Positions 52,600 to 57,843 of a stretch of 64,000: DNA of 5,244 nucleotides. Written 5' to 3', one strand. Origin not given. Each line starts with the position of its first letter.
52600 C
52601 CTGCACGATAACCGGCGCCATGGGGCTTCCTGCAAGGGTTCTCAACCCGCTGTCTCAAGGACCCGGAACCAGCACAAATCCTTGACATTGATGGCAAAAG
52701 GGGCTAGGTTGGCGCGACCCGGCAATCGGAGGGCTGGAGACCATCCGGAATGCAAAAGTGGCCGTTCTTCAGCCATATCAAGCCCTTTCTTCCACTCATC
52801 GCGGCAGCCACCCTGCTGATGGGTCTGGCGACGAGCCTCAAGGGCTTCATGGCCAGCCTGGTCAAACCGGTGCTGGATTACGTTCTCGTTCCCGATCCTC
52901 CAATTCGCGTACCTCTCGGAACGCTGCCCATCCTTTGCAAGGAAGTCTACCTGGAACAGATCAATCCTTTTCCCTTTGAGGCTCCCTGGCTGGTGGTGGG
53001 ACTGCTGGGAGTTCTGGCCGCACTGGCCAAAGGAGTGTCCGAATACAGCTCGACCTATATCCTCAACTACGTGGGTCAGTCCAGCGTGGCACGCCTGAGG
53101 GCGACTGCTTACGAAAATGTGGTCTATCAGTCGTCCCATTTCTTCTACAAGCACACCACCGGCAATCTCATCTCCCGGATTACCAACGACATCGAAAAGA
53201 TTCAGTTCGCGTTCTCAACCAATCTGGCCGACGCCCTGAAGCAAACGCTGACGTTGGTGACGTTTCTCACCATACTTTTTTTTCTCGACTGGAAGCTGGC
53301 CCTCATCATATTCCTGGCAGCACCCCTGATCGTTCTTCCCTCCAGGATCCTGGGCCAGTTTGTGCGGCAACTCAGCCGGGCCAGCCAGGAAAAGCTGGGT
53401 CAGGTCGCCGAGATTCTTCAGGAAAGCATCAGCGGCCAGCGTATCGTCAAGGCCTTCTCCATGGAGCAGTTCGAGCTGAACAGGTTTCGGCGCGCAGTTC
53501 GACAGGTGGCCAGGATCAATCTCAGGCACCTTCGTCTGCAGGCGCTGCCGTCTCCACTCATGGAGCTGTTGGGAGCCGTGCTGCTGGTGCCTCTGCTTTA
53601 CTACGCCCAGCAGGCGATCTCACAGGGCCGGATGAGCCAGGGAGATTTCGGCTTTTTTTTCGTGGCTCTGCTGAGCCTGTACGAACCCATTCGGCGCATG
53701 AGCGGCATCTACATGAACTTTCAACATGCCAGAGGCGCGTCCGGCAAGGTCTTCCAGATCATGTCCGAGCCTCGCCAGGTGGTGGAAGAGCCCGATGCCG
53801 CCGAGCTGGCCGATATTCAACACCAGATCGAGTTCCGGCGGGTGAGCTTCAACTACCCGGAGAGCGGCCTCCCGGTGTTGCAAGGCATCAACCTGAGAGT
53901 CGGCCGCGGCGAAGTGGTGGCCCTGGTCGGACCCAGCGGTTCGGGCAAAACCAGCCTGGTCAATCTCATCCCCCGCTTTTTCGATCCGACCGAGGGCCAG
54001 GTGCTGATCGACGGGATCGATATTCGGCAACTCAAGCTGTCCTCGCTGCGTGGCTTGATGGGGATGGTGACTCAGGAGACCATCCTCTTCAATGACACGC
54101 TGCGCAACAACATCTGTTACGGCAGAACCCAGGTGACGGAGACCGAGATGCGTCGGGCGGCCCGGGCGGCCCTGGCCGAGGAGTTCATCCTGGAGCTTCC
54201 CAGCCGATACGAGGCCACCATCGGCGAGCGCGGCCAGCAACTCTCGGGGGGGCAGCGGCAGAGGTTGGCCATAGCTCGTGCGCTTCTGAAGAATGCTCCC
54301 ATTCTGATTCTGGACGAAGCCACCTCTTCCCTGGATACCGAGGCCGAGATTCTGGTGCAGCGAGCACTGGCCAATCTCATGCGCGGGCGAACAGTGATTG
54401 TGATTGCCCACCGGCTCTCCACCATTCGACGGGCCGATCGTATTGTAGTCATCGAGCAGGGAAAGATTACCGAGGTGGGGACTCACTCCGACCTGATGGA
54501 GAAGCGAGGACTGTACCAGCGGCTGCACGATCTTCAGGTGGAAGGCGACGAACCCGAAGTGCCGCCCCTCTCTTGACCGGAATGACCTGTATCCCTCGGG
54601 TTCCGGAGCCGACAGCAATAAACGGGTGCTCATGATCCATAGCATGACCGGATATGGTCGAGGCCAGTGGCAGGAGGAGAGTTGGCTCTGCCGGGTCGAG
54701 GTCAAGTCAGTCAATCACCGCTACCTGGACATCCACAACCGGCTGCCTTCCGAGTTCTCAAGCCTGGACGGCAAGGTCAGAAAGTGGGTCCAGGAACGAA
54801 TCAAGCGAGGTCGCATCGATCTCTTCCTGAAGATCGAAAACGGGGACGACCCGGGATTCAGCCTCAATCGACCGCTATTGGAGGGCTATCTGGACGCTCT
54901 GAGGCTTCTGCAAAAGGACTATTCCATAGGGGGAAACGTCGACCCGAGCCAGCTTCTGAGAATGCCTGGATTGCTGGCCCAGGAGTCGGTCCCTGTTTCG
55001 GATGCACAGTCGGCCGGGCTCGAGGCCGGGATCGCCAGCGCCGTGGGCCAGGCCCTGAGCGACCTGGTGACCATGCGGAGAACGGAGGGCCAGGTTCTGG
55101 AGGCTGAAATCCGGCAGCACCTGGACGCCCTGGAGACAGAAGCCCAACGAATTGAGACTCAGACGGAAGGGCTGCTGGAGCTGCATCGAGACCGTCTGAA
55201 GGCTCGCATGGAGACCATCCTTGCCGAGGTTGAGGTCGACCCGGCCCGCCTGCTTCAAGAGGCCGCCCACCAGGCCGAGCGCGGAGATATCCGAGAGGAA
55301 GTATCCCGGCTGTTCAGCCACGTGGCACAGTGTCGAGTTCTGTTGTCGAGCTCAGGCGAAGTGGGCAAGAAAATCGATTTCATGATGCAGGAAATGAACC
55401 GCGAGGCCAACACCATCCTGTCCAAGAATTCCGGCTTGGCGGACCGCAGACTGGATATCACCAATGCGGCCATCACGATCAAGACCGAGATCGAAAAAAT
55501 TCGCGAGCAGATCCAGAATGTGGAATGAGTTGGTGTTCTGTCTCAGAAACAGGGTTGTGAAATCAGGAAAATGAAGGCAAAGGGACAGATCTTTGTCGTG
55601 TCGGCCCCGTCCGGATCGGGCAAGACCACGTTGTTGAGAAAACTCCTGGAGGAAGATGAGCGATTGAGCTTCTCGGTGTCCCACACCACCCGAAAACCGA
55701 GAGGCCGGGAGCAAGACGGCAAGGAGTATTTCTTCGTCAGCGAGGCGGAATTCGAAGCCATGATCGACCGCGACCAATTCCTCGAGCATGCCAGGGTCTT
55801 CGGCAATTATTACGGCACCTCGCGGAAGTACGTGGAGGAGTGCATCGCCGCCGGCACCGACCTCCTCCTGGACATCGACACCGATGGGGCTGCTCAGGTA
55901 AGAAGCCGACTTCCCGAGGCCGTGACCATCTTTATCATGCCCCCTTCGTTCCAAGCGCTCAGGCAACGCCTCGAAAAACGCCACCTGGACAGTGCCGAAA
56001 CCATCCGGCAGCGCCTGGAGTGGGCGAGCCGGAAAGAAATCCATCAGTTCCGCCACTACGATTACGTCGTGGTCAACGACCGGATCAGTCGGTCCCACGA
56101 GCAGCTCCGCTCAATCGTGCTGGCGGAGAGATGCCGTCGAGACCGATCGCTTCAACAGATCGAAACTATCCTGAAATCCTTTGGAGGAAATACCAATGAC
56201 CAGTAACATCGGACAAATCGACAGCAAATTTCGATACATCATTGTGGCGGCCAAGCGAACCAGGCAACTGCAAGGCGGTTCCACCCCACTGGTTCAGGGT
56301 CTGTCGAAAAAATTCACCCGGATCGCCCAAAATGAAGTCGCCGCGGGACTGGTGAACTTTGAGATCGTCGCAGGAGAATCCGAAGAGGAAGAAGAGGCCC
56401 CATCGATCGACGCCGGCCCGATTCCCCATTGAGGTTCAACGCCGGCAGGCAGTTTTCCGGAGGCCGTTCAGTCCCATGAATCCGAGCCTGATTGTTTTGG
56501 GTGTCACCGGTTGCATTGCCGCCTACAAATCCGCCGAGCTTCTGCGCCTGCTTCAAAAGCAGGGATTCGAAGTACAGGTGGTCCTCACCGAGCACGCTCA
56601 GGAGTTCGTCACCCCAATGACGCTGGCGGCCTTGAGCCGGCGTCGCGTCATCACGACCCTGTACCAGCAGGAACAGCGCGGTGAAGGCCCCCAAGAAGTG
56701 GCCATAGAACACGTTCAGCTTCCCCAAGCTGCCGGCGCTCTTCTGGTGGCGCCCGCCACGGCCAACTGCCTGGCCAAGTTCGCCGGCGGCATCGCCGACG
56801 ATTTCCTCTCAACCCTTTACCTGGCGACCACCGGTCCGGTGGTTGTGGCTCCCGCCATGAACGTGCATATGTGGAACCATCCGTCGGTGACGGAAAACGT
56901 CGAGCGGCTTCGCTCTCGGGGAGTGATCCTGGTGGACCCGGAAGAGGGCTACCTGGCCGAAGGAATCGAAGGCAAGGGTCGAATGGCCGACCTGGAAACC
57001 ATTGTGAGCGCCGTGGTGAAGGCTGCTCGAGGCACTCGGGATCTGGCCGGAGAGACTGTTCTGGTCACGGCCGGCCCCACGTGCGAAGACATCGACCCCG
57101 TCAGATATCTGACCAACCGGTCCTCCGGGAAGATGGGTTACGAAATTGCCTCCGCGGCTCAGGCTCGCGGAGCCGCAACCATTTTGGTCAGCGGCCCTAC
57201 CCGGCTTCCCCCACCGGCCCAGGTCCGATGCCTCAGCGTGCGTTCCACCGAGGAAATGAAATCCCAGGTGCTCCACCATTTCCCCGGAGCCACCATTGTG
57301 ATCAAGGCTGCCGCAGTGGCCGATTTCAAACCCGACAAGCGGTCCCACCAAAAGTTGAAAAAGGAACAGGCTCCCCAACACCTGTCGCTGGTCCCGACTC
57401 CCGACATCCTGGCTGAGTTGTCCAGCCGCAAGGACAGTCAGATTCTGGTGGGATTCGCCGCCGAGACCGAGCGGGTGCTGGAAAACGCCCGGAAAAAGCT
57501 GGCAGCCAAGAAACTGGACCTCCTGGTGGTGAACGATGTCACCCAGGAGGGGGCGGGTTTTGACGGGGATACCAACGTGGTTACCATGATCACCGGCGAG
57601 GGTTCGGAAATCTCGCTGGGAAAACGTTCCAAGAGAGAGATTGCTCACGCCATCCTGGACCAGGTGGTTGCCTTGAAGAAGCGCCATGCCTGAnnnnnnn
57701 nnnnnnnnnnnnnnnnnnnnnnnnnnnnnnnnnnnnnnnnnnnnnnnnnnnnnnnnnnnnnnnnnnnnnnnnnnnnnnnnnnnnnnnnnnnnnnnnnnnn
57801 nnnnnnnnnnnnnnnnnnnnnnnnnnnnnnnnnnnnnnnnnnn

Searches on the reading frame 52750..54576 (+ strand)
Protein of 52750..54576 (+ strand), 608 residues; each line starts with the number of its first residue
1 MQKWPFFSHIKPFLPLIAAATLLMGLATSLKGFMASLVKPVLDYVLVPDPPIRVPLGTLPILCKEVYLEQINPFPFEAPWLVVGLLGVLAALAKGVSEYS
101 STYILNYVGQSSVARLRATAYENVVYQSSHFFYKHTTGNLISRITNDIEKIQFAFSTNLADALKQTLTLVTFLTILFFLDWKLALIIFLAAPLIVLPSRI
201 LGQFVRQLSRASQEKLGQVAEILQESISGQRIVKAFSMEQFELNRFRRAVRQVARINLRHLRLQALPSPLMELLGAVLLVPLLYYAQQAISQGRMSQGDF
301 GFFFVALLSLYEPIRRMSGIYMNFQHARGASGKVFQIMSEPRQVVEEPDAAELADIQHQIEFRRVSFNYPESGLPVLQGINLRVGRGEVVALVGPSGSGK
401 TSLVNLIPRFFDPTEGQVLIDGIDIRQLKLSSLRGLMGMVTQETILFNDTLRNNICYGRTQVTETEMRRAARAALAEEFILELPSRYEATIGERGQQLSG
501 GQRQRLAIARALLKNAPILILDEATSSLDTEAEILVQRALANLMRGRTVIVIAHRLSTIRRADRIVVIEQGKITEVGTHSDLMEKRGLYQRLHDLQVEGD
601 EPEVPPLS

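Call 19: search_protein_families(library=pfam, proteins=[window:52750-54576:+], max_evalue=0.001)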
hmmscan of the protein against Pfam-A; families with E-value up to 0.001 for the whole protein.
window:52750-54576:+ (608 aa): 6 families
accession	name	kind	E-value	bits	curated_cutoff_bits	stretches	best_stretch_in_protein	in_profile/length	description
PF00664.28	ABC_membrane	-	1.3e-44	153.4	28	1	85-308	45-268/274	ABC transporter transmembrane region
PF00005.33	ABC_tran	-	7.7e-34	117.7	25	1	377-526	1-137/137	ABC transporter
PF02463.25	SMC_N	-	6.3e-09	36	40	1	488-570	135-213/220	RecF/RecN/SMC N terminal domain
PF13191.12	AAA_16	-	6.3e-07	30.5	32.6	1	384-551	21-166/167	AAA ATPase domain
PF13401.12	AAA_22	-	0.00021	22.1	27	1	389-542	7-109/130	AAA domain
PF13304.12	AAA_21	-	0.00053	20.6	27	0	390-410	2-22/304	AAA domain, putative AbiEii toxin, Type IV TA system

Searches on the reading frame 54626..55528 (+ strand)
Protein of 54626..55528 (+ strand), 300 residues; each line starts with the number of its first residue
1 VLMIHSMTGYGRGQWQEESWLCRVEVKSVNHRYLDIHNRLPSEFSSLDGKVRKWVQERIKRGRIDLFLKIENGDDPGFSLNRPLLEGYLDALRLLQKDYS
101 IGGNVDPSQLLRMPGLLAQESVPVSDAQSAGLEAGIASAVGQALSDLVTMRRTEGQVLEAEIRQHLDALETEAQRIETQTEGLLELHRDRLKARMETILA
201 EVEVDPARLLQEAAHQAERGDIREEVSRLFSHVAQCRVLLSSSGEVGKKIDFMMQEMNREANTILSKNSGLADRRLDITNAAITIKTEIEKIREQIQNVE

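Call 19: search_protein_families(library=pfam, proteins=[window:54626-55528:+], max_evalue=0.001)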
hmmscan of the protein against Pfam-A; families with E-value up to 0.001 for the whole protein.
window:54626-55528:+ (300 aa): 2 families
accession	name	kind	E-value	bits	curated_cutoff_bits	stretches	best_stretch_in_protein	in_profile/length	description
PF03755.18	YicC-like_N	-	9.1e-42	143.5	25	1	4-159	1-155/156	Endoribonuclease YicC-like, N-terminal region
PF08340.16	YicC-like_C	-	3.4e-37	127.7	27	1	176-300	1-120/120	Endoribonuclease YicC-like, C-terminal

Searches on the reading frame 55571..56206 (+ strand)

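Call 19: search_protein_families(library=pfam, proteins=[window:55571-56206:+], max_evalue=0.001)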
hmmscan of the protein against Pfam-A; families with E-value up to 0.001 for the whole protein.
window:55571-56206:+ (211 aa): 4 families
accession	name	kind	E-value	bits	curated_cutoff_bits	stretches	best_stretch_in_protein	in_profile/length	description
PF00625.27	Guanylate_kin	-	2.7e-48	164.5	25.2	1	6-184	3-180/182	Guanylate kinase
PF13401.12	AAA_22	-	9.9e-05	23.1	27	1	5-40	5-33/130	AAA domain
PF13671.12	AAA_33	-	0.00017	22.3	27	1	13-140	7-121/143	AAA domain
PF25199.1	nSTAND_NTPase5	-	0.0005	20.4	34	0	3-25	39-61/145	Novel STAND NTPase 5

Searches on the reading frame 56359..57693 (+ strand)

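Call 19: search_protein_families(library=pfam, proteins=[window:56359-57693:+], max_evalue=0.001)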
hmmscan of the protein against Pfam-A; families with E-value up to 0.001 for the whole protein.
window:56359-57693:+ (444 aa): 2 families
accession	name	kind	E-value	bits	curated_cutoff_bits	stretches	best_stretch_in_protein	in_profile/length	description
PF04127.22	DFP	-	1.3e-70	237.5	22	1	229-411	1-186/186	DNA/pantothenate metabolism flavoprotein C-terminal domain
PF02441.25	Flavoprotein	-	3.4e-34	118.2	22.7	1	45-221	3-160/162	Flavoprotein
